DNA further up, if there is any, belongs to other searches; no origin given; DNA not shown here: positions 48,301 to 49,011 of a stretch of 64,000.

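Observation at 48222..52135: KaiC-family ATPase with a stop-start-coupled upstream small ORF and a downstream PAS hybrid histidine kinase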

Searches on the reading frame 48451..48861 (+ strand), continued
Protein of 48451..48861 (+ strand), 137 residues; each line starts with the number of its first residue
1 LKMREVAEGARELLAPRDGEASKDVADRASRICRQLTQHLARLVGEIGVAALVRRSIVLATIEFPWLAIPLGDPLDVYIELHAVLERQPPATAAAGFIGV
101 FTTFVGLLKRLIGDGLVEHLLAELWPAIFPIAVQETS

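Call 97: get_annotated_region(hit=H2, flank=5000)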
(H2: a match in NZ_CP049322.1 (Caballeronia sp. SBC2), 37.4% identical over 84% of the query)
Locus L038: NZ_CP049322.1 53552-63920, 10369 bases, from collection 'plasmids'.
description: Caballeronia sp. SBC2 plasmid pSBC2-6, complete sequence
organism: Caballeronia sp. SBC2 (NCBI taxid 2705547)
taxonomy: Bacteria; Pseudomonadota; Betaproteobacteria; Burkholderiales; Burkholderiaceae; Caballeronia; Caballeronia sp. SBC2
host: -; source: whole organism,soil; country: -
typing (MOB-suite, as given by PLSDB): non-mobilizable
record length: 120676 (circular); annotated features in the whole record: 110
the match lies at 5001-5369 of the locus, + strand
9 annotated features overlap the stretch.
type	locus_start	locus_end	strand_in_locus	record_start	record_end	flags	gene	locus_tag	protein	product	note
CDS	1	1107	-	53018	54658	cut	-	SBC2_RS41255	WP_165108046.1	response regulator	GO:0000160 - phosphorelay signal transduction system [Evidence IEA]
CDS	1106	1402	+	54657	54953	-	-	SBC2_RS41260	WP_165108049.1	hypothetical protein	-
CDS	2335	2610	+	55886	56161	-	-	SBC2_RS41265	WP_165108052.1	hypothetical protein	-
CDS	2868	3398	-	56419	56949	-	-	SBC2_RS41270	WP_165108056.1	energy transducer TonB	GO:0006810 - transport [Evidence IEA]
CDS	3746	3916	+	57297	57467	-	-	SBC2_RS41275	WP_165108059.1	hypothetical protein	-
CDS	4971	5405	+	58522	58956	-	-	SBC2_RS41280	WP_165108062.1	hypothetical protein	-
CDS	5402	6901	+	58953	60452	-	-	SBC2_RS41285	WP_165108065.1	ATPase domain-containing protein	-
CDS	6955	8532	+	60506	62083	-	-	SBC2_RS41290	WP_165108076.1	diguanylate cyclase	-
CDS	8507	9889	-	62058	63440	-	-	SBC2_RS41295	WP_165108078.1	hybrid sensor histidine kinase/response regulator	GO:0000160 - phosphorelay signal transduction system [Evidence IEA]; GO:0007165 - signal transduction [Evidence IEA]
